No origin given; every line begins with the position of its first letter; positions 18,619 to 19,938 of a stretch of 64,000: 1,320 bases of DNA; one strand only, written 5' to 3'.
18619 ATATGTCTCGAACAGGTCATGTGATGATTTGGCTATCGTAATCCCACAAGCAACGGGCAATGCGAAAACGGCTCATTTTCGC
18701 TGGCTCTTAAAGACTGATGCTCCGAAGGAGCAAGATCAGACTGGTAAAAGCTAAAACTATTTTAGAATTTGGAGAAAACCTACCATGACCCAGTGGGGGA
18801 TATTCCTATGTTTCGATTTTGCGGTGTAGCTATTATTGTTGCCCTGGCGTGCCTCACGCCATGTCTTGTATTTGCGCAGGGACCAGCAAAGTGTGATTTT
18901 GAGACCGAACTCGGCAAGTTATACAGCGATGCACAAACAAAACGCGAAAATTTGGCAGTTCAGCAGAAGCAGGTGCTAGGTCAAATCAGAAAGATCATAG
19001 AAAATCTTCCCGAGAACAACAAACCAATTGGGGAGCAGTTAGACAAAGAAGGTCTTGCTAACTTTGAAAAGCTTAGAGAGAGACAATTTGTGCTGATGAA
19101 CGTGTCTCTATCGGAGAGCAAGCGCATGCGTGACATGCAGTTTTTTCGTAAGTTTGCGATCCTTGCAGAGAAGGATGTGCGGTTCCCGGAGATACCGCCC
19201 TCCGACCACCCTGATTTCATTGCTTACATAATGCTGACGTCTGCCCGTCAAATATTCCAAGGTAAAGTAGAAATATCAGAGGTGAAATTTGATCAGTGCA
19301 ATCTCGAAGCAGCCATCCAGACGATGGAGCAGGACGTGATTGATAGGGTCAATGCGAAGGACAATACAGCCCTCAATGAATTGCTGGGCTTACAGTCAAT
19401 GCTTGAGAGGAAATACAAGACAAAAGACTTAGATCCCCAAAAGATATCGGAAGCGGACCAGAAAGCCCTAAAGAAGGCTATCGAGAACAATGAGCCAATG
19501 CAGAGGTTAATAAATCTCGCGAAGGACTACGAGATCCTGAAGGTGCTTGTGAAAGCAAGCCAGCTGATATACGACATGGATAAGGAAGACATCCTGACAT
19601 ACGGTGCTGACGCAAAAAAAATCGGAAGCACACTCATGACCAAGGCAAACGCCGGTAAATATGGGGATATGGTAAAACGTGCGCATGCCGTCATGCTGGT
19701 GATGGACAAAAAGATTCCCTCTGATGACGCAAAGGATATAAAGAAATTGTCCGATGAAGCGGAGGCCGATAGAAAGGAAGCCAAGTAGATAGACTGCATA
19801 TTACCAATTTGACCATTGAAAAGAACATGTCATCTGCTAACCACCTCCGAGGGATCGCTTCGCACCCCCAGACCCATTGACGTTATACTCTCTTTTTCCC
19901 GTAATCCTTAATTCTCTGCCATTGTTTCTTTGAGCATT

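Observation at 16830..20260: About 3.4 kb AT-rich (about 43% GC) islet in a 60% GC background encoding an FRG-domain protein and two unknown proteins, a candidate uncharacterised accessory/defence module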

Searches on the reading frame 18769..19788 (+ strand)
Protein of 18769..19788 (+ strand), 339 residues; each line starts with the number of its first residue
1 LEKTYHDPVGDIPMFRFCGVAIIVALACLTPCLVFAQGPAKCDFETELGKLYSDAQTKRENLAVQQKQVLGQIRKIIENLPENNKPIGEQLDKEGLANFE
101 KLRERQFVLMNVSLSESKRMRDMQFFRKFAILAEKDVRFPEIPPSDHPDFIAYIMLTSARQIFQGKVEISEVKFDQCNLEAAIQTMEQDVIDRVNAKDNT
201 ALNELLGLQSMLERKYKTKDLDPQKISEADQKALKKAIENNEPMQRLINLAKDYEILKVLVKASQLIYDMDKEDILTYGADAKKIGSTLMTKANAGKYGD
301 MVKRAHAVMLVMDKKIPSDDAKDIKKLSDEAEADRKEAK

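Call 3: search_protein_families(library=pfam, proteins=[window:18769-19788:+], max_evalue=0.1)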
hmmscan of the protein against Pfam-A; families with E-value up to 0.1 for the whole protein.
window:18769-19788:+ (339 aa): 0 families

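Call 4: search_protein_families(library=padloc, proteins=[window:18769-19788:+], max_evalue=0.1)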
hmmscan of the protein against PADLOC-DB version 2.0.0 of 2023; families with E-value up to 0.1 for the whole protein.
window:18769-19788:+ (339 aa): 0 families

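Call 6: search_protein_families(library=ncbifam, proteins=[window:18769-19788:+], max_evalue=0.1)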
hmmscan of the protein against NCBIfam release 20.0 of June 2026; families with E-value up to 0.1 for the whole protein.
window:18769-19788:+ (339 aa): 0 families

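Call 7: search_protein_families(library=phrogs, proteins=[window:18769-19788:+], max_evalue=0.1)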
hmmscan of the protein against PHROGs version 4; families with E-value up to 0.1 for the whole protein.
window:18769-19788:+ (339 aa): 1 family
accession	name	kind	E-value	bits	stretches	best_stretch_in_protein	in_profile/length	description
phrog_17456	-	unknown function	0.0086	17.3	1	231-259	34-62/66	-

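Call 9: find_encoding_contigs(protein=window:18808-19788:+, flank=10000, max_places=10)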
Protein window:18808-19788:+ (326 aa): no gene with exactly this product is on record in the collection.

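Call 10: find_homologous_proteins(query=window:18808-19788:+, max_evalue=0.01)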
Query window:18808-19788:+ (326 aa): 9 proteins with E <= 0.01 among 2444 candidates.
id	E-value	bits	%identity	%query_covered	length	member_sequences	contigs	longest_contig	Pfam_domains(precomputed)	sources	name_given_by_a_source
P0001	1.4e-206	702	100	100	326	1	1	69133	-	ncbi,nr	ncbi:MAG: hypothetical protein HY283_01360 [Nitrospirae bacterium]|nr:hypothetical protein [Nitrospi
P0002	1.5e-136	472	68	97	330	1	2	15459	-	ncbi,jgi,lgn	jgi:hypothetical protein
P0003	1.2e-122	427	64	97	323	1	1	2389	-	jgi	jgi:hypothetical protein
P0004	1.6e-117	410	65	88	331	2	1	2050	-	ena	-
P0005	1.5e-116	407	62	97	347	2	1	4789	-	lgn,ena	-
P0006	1.0e-109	384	69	79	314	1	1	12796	-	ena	-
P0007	7.7e-108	378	58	94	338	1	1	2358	-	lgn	-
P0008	2.5e-100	354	54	94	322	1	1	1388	-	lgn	-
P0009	3.7e-99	350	53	96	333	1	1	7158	-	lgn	-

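Call 11: find_encoding_contigs(protein=P0002, flank=10000, max_places=4)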
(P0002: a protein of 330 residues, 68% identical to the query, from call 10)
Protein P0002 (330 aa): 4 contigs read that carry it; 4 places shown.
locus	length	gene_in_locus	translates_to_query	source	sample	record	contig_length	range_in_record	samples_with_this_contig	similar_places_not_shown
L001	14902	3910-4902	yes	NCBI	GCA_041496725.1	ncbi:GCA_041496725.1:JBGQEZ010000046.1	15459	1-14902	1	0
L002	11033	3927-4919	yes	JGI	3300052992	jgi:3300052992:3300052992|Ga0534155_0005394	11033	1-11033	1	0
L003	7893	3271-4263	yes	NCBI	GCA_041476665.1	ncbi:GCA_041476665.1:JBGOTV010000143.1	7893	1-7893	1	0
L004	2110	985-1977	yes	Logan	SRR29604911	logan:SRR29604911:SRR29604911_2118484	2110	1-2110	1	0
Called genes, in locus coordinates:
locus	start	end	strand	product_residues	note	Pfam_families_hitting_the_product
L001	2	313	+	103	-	?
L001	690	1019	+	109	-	PF02452:PemK_toxin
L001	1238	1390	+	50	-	-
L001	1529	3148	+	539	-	PF01019:G_glu_transpept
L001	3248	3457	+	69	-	PF09957:VapB_antitoxin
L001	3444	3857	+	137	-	PF01850:PIN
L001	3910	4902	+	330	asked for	-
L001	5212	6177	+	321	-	-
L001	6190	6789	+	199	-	-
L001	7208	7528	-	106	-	PF01909:NTP_transf_2, PF18765:Polbeta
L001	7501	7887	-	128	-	PF05168:HEPN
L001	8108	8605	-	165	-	PF05163:DinB, PF12867:DinB_2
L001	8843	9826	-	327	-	PF01210:NAD_Gly3P_dh_N (faint), PF02737:3HCDH_N, PF03446:NAD_binding_2 (weak), PF03807:F420_oxidored (weak), PF00725:3HCDH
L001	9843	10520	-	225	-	PF02129:Peptidase_S15 (weak), PF00561:Abhydrolase_1 (weak), PF12146:Hydrolase_4, PF12697:Abhydrolase_6 (weak), PF00326:Peptidase_S9 (faint)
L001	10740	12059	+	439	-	-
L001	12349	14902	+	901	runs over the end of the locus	PF00330:Aconitase, PF00694:Aconitase_C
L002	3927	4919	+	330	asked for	-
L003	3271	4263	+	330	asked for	-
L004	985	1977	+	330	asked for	-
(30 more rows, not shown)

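Call 12: find_encoding_contigs(protein=P0006, flank=10000, max_places=4)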
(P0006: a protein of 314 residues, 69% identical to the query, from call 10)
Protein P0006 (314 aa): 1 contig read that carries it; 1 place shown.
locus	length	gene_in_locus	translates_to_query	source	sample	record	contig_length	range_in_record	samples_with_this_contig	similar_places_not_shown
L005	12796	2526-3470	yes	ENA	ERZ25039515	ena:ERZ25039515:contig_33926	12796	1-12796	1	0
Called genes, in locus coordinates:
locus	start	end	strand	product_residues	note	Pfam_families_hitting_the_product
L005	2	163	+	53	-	?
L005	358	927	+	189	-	-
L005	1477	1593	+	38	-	-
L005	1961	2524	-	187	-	-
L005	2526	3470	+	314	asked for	-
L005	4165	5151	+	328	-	PF14509:GH97_C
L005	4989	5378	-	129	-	PF20256:MoCoBD_2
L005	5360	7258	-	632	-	PF00111:Fer2 (weak), PF01799:Fer2_2, PF01315:Ald_Xan_dh_C, PF02738:MoCoBD_1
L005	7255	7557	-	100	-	-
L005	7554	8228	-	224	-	-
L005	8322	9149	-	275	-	-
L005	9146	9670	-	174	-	PF08450:SGL (weak), PF23393:Beta-prop_WDR90_POC16_2nd (faint)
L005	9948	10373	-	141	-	PF06439:3keto-disac_hyd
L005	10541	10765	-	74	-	-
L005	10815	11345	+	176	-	PF00291:PALP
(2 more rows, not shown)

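Call 13: find_encoding_contigs(protein=P0009, flank=10000, max_places=4)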
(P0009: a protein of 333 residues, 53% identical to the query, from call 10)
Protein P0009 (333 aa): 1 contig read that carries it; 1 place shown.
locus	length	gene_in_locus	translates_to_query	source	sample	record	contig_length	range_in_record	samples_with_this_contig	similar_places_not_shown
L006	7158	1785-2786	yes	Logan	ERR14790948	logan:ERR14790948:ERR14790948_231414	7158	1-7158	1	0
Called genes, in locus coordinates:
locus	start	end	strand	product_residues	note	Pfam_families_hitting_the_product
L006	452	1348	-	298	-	-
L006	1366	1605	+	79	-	PF13560:HTH_31, PF01381:HTH_3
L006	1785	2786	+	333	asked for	-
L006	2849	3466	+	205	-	-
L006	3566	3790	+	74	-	-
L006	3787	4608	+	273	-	-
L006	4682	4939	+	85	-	-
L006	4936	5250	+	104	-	-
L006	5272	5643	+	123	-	PF12728:HTH_17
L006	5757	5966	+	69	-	PF02604:PhdYeFM_antitox (weak)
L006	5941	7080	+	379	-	PF00589:Phage_integrase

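Call 50: find_related_loci(query=A2, collection=viral_contigs, flank=6000)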
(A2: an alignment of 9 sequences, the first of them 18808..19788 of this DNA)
Query A2 (326 aa) in viral_contigs; peptide patterns used: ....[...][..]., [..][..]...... (x = any residue, [..] = any of these).
49 stretches matched a pattern, but none encodes a relative of the query by tblastn (E <= 1e-3).

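Call 57: search_protein_representatives(alignment_id=A2)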
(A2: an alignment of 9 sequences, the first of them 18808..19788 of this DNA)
Query: 9 sequences, 327 profile positions. Proteins with E-value up to 0.001 (for the whole library): 249; up to 1e-10: 135; up to 1e-30: 20. The best 150 are listed.
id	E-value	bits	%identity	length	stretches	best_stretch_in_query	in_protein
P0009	2.1e-160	549.2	-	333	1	1-325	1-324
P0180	3.9e-93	328.2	-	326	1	9-322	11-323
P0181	3.1e-91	321.9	-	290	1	1-282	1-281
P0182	2.4e-82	292.8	-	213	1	115-322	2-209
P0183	4.6e-64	232.7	-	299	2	12-185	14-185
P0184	3.4e-39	150.9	-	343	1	27-319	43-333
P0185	2.5e-38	148.1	-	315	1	11-315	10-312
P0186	8.6e-37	143.0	-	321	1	21-318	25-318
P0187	1.6e-36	142.2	-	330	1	22-322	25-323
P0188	1.5e-34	135.7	-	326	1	26-312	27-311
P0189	5.4e-34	133.8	-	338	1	28-325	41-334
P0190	2.4e-33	131.7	-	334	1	36-319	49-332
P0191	2.6e-33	131.6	-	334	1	44-320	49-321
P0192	3.0e-33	131.4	-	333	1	28-322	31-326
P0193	2.2e-32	128.5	-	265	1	61-319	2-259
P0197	4.3e-31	124.3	-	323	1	6-317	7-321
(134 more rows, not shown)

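Call 61: search_solved_structures(query=A4, max_evalue=1)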
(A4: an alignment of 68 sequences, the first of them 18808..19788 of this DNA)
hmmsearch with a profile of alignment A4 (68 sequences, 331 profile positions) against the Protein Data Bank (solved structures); distinct sequences matched with E-value up to 1: 2.
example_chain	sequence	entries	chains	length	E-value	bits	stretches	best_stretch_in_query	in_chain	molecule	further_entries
8fjf_A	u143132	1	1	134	0.36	12.8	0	194-214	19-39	H10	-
1cb1_A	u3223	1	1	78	0.66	12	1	196-231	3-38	CALBINDIN D9K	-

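Call 62: search_protein_families(library=pfam, alignment_id=A4, max_evalue=0.01)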
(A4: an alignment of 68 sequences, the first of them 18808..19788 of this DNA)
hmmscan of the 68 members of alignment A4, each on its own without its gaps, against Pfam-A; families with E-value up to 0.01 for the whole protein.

A. member 1, window:18808-19788:+ (326 aa): 0 families

B. families by the number of members that match (of 68 scanned): 3 families
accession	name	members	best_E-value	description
PF13274.11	SocA_Panacea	1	0.00084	Antitoxin SocA-like, Panacea domain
PF14481.13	Fimbrial_PilY2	1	0.0013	Type 4 fimbrial biogenesis protein PilY2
PF22905.2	Hydro_N_hd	1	0.0023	Hydrolase N-terminal helical domain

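Call 71: search_protein_families(library=pfam, proteins=[L001:5212-6177:+, L001:6190-6789:+, L006:2849-3466:+, L006:452-1348:-], max_evalue=0.01)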
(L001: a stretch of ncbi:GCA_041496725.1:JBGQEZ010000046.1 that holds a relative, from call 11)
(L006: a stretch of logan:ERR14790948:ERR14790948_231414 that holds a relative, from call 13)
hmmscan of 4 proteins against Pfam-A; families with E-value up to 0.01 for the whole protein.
L001:5212-6177:+ (321 aa): 0 families

L001:6190-6789:+ (199 aa): 0 families

L006:2849-3466:+ (205 aa): 0 families

L006:452-1348:- (298 aa): 0 families

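Call 81: search_dna_similar(query=window:18808-19788:+, collection=plasmids, mode=protein, max_evalue=0.001, max_rows=15)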
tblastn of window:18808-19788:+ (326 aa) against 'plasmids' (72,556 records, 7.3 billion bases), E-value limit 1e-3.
No match.

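Call 98: list_cluster_members(proteins=[P0180, P0184, P0185, P0186, P0187, P0188, P0197, P0045, P0044, P0055])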
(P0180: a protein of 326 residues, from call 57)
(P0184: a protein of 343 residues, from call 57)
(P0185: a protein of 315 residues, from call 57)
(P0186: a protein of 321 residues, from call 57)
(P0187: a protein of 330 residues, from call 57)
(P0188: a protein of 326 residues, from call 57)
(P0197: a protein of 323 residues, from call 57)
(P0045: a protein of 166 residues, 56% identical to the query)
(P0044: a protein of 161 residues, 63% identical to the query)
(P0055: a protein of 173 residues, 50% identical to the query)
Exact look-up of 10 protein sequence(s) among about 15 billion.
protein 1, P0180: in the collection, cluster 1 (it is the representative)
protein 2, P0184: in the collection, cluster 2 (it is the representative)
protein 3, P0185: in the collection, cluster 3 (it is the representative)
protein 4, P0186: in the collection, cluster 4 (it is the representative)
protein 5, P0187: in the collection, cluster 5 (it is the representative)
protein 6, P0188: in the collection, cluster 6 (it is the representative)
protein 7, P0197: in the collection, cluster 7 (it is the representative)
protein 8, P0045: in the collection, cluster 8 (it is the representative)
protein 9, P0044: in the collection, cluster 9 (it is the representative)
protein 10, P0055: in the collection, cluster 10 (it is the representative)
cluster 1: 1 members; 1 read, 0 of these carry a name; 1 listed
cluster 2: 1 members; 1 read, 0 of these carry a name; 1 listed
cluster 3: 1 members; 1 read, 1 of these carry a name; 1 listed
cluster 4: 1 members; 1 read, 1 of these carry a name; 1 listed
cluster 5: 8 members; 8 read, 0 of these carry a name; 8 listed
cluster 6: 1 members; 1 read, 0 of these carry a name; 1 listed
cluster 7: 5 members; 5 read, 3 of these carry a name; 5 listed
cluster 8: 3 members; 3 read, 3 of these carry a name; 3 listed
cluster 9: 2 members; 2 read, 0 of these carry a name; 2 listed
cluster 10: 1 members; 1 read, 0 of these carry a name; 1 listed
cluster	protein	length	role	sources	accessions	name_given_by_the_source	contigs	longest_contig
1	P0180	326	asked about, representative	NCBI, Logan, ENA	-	-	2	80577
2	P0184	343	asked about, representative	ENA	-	-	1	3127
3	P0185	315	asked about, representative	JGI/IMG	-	hypothetical protein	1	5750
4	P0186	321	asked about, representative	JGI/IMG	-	hypothetical protein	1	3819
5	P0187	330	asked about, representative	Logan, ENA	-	-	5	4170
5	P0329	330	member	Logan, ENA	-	-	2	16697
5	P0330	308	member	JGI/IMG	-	-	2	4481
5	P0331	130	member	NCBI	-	-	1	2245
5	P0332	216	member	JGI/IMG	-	-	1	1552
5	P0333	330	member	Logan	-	-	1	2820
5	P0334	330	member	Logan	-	-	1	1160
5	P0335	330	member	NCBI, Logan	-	-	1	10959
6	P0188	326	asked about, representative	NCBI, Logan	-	-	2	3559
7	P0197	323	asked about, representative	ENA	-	-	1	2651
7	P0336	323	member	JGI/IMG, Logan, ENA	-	hypothetical protein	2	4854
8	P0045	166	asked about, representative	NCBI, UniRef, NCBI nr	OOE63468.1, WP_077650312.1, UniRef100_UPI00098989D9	hypothetical protein [Salinivibrio kushneri] | hypothetical protein n=1 Tax=Salinivibrio kushneri TaxID=1908198 RepID=UPI00098989D9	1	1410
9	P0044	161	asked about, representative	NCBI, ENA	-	-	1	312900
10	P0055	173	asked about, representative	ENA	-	-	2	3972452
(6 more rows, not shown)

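Call 102: search_protein_families(library=padloc, proteins=[L001:5212-6177:+], max_evalue=0.001)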
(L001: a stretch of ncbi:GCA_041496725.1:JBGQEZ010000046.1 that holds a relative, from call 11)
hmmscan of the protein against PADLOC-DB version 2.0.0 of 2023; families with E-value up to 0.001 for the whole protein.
L001:5212-6177:+ (321 aa): 0 families
